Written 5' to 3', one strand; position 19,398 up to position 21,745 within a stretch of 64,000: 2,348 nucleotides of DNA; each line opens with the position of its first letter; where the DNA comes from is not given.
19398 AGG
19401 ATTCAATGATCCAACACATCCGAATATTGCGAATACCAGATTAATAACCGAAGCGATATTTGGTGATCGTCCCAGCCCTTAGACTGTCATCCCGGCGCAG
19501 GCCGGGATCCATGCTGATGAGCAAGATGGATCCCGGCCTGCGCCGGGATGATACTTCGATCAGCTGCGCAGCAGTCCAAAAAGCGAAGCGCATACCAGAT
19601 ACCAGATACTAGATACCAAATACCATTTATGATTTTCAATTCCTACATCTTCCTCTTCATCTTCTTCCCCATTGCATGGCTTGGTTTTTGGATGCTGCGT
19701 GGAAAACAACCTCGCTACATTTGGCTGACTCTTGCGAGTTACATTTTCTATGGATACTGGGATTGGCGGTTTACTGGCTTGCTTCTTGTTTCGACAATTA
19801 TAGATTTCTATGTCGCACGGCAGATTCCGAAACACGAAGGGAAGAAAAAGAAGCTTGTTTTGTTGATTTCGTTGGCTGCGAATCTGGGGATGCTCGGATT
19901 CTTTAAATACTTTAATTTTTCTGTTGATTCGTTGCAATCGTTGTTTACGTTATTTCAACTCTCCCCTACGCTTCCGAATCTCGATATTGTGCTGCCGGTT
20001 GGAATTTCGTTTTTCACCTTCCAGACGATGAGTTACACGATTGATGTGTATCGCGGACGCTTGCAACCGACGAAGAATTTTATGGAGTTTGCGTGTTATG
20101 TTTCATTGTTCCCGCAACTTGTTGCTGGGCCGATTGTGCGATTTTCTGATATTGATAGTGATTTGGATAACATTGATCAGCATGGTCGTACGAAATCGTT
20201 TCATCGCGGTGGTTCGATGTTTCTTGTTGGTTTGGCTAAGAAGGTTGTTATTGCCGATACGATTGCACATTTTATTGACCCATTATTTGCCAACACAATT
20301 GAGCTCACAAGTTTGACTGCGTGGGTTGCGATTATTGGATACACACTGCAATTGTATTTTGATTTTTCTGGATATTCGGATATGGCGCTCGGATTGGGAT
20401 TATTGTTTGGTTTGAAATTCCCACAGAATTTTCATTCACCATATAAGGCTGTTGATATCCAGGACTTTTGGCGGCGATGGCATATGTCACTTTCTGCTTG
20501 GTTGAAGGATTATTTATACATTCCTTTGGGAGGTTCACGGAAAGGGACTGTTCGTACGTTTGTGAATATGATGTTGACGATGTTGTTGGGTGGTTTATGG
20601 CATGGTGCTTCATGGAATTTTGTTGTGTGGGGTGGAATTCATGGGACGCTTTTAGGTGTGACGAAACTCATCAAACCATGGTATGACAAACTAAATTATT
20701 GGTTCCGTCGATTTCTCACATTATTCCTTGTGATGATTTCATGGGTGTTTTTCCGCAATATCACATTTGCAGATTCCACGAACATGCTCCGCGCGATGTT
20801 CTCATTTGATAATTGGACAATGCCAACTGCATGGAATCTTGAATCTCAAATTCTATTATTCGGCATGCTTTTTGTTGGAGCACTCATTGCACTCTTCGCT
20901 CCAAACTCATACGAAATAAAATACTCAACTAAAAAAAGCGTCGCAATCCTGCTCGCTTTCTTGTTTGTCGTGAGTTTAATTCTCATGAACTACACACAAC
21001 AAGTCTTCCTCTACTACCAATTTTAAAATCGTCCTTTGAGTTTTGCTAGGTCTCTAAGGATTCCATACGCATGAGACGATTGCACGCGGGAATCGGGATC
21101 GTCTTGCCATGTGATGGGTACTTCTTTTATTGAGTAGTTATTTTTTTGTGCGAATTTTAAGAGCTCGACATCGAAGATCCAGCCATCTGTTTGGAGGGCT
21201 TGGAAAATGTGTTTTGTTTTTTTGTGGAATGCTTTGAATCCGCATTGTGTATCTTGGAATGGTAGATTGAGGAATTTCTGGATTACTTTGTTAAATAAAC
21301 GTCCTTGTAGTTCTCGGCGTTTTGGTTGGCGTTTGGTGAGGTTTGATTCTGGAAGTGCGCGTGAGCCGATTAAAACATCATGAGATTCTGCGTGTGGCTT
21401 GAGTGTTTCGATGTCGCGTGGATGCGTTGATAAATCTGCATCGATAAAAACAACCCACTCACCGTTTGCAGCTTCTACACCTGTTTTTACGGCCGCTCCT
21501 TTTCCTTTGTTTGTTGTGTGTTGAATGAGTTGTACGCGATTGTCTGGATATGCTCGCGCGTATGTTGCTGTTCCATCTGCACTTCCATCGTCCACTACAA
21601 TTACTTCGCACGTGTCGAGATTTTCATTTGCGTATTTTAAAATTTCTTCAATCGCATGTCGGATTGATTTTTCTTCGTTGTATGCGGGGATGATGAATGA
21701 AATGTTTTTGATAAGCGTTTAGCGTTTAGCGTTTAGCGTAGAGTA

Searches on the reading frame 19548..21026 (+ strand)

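Call 7: search_protein_families(library=pfam, proteins=[window:19548-21026:+], max_evalue=0.001)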
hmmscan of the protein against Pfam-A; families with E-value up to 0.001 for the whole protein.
window:19548-21026:+ (492 aa): 2 families
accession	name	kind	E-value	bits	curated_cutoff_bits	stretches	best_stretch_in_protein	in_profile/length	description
PF03062.24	MBOAT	-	9.8e-34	117.6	27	1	177-401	80-323/337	MBOAT, membrane-bound O-acyltransferase family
PF13813.11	MBOAT_2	-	0.00027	21.6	25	1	292-354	2-66/85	Membrane bound O-acyl transferase family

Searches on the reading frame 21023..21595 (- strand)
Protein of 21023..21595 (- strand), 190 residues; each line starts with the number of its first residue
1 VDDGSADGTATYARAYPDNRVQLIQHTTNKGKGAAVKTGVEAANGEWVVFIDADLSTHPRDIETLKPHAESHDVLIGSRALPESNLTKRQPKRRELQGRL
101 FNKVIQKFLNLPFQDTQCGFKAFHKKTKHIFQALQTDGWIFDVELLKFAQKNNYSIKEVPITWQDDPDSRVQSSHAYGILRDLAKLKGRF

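Call 9: search_protein_families(library=pfam, proteins=[window:21023-21595:-], max_evalue=0.001)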
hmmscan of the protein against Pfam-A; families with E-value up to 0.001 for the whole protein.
window:21023-21595:- (190 aa): 2 families
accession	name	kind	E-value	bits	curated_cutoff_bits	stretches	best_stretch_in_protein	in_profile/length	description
PF00535.33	Glycos_transf_2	-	2.7e-22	79.9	23.3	1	1-126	33-162/168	Glycosyl transferase family 2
PF13641.12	Glyco_tranf_2_3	-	3.1e-06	27.8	27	1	5-74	40-116/230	Glycosyltransferase like family 2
